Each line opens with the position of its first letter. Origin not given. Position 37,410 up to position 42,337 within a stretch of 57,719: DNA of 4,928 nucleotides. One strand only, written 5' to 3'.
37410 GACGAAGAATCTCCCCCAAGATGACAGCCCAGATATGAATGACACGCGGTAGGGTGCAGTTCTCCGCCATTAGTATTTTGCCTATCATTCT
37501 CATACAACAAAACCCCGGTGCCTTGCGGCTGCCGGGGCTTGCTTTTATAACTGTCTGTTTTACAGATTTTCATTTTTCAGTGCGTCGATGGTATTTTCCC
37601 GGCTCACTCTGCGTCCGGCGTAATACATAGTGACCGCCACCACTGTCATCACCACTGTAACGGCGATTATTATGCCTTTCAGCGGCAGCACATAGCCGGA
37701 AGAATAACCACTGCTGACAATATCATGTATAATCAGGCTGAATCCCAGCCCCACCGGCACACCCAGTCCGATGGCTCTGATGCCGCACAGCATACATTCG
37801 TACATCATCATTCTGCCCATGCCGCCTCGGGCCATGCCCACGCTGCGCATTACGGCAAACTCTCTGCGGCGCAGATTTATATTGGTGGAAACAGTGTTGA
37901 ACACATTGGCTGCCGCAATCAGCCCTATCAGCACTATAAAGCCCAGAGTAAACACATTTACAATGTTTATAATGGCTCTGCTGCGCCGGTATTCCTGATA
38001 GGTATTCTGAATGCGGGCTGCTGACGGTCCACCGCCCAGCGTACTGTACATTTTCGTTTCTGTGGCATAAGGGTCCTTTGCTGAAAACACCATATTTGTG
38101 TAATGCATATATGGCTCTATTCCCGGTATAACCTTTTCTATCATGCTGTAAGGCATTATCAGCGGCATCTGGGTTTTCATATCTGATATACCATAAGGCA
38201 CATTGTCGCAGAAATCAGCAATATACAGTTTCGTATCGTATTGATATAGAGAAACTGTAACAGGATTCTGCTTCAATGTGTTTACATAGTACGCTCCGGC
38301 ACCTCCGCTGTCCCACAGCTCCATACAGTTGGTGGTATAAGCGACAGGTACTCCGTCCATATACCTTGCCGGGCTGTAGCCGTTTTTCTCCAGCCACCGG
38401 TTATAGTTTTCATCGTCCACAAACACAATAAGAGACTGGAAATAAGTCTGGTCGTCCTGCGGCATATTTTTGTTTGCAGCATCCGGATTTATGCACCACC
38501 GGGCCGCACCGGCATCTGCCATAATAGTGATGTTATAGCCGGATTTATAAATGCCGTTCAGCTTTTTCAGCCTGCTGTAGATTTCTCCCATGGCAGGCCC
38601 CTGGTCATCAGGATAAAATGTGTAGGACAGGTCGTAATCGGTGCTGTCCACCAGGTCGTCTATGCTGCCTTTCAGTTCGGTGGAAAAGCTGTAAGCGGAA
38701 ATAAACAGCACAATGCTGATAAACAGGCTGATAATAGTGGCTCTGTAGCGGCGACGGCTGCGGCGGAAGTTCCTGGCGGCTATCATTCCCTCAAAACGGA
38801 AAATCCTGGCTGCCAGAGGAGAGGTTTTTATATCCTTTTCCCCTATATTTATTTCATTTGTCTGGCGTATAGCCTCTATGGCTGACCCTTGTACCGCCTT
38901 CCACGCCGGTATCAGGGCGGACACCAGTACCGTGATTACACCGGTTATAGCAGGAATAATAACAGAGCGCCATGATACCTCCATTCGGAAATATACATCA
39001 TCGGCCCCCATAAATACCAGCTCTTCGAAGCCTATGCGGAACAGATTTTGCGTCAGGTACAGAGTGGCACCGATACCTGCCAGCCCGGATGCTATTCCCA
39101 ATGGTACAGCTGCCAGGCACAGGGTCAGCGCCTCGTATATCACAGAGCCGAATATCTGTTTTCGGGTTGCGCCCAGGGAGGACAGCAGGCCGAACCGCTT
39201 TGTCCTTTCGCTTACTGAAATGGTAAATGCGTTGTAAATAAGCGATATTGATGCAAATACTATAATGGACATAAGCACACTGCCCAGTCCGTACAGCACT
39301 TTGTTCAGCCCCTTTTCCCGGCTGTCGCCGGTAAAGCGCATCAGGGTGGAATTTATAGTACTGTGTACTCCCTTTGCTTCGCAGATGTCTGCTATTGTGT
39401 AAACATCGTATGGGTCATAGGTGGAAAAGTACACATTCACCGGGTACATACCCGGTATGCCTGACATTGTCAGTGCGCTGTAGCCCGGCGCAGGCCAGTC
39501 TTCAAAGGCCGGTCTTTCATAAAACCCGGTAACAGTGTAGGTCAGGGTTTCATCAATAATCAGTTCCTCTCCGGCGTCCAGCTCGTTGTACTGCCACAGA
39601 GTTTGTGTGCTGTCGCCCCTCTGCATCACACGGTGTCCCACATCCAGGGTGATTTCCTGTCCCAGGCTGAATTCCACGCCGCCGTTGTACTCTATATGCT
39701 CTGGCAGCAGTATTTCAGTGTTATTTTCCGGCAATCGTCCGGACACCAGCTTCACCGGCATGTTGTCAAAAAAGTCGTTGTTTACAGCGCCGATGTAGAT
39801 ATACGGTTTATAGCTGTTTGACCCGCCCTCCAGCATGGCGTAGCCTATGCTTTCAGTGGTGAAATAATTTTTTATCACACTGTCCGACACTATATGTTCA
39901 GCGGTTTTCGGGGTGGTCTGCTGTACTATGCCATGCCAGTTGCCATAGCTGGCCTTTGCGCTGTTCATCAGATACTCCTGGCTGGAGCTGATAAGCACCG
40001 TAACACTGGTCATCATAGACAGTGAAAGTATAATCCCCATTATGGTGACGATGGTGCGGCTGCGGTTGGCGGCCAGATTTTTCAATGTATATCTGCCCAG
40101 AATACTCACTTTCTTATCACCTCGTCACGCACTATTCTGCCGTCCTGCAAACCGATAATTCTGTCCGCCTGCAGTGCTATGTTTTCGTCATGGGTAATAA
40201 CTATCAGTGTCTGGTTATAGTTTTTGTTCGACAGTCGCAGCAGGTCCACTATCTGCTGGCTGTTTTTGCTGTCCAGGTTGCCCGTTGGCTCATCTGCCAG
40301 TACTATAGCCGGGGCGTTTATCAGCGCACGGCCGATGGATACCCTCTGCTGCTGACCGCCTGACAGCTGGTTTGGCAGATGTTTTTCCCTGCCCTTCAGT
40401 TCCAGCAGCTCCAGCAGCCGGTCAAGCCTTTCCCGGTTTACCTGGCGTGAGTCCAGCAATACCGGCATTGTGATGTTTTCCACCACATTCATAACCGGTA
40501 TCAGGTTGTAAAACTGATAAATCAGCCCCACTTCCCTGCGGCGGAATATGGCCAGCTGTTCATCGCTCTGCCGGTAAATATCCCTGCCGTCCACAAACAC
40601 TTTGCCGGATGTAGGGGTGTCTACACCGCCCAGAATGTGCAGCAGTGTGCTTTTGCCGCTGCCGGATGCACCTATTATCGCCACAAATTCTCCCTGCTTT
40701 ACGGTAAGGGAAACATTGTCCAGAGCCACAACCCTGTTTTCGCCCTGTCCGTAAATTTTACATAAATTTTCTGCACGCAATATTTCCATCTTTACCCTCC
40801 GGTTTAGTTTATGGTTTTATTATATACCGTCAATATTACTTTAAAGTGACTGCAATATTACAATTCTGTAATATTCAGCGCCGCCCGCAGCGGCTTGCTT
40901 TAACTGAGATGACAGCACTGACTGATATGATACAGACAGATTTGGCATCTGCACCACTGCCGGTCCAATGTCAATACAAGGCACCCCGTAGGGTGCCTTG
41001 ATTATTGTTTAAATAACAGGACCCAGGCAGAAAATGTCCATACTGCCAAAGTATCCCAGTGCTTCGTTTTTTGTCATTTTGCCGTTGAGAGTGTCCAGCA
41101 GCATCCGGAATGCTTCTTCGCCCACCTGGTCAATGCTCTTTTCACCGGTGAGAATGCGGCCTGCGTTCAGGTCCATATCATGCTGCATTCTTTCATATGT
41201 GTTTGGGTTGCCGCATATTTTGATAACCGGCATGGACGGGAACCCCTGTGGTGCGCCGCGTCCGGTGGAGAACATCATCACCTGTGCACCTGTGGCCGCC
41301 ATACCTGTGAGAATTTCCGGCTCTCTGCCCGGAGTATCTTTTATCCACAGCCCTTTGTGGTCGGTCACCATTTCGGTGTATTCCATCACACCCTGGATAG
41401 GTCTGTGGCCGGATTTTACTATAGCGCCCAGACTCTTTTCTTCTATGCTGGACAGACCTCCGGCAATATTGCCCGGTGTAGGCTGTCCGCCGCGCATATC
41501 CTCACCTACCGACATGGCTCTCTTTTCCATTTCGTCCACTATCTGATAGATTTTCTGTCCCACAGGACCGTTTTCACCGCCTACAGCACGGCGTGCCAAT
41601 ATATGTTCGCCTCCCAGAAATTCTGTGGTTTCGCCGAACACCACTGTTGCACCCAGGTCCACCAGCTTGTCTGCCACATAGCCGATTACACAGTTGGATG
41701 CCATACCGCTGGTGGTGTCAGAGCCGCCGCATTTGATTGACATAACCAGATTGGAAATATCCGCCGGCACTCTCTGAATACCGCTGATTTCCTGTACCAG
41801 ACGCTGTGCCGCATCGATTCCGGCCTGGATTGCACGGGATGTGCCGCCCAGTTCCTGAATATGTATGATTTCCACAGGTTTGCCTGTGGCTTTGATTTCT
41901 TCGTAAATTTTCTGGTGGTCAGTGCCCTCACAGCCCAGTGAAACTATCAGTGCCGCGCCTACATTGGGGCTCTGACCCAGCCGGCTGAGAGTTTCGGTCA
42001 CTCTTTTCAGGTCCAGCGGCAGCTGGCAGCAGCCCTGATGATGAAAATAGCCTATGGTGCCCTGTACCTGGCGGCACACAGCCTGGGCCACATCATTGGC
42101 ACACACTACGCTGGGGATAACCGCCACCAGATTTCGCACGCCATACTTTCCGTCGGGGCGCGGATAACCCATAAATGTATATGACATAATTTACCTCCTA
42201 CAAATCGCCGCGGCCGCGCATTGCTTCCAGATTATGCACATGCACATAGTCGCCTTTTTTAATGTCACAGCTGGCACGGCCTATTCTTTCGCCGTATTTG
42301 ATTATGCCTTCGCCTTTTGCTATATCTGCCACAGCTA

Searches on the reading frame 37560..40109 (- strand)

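Call 72: search_protein_families(library=ncbifam, proteins=[window:37560-40109:-], max_evalue=0.00001)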
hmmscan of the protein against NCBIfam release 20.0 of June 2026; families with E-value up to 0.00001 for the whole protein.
window:37560-40109:- (849 aa): 1 family
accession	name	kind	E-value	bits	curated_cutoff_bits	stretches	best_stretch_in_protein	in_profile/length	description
TIGR03434.1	ADOP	subfamily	8.5e-16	57.2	622.3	2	270-422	269-407/803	ADOP family duplicated permease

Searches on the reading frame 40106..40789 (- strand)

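Call 72: search_protein_families(library=ncbifam, proteins=[window:40106-40789:-], max_evalue=0.00001)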
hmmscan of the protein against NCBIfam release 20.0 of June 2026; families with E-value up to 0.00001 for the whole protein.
window:40106-40789:- (227 aa): 189 families (the best 25 are shown)
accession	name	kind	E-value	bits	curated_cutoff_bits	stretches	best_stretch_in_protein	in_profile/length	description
TIGR02211.1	LolD_lipo_ex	equivalog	1.6e-73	246.9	307.75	1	3-220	1-220/221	lipoprotein-releasing ABC transporter ATP-binding protein LolD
NF008639.0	PRK11629.1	equivalog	5.7e-66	222.3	360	1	3-221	6-226/234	lipoprotein-releasing ABC transporter ATP-binding protein LolD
NF007826.0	PRK10535.1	equivalog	1.3e-64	218.6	966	1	3-223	4-225/648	macrolide ABC transporter ATP-binding protein/permease MacB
NF007879.0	PRK10584.1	equivalog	3.7e-62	210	336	1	3-220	6-225/228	putative ABC transporter ATP-binding protein YbbA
NF038007.1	ABC_ATP_DarD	equivalog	3e-61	206.7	375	1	4-219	2-218/218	darobactin export ABC transporter ATP-binding protein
TIGR02673.1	FtsE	equivalog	7.5e-59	199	264.85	1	8-217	6-213/214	cell division ATP-binding protein FtsE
TIGR02982.1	heterocyst_DevA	subfamily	3.9e-56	190.1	295.8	1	4-219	2-219/220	ABC exporter ATP-binding subunit, DevA family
TIGR03608.1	L_ocin_972_ABC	subfamily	2.2e-54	184.1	254.85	1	19-213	11-205/206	putative bacteriocin export ABC transporter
TIGR02315.1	ABC_phnC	equivalog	3e-53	180.7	266.1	1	3-223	1-228/243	phosphonate ABC transporter ATP-binding protein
TIGR03265.1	PhnT2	equivalog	8.2e-51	173.3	457.7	1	4-220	5-214/353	putative 2-aminoethylphosphonate ABC transporter ATP-binding protein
TIGR02314.1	ABC_MetN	equivalog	4.9e-50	170.5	499.7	1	5-223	3-223/343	methionine ABC transporter ATP-binding protein MetN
NF040933.2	ABC_arch_GlcV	equivalog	6.8e-50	169.9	450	1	5-219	4-220/357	glucose ABC transporter ATP-binding protein GlcV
TIGR00968.1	3a0106s01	subfamily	1.9e-48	165.1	342.75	1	8-220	5-210/237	sulfate ABC transporter ATP-binding protein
TIGR01186.1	proV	subfamily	2.1e-48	165.3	326.6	1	21-221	7-210/363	betaine/proline/choline family ABC transporter ATP-binding protein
NF043075.1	MMSYN1_0197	equivalog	4.7e-46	157.3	550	1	3-219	2-211/341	spermidine/putrescine ABC transporter ATP-binding protein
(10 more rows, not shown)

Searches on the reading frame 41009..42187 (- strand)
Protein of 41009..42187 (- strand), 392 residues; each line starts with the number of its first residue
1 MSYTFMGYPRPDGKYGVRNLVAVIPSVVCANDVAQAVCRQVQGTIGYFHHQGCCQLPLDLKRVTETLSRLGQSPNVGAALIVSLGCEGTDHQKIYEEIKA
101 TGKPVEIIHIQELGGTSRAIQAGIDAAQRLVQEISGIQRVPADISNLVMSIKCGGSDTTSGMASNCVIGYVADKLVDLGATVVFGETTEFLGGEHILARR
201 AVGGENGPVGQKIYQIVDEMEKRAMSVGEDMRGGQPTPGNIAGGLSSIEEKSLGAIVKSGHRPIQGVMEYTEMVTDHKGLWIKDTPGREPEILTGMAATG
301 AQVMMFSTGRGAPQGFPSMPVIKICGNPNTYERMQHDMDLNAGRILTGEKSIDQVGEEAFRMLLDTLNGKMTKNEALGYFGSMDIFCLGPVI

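Call 72: search_protein_families(library=ncbifam, proteins=[window:41009-42187:-], max_evalue=0.00001)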
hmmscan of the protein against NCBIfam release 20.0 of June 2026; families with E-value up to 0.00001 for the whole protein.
window:41009-42187:- (392 aa): 1 family
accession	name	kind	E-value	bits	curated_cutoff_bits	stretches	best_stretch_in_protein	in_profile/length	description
TIGR03248.1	galactar-dH20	equivalog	1.1e-67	228.6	730.85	1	2-391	104-506/507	galactarate dehydratase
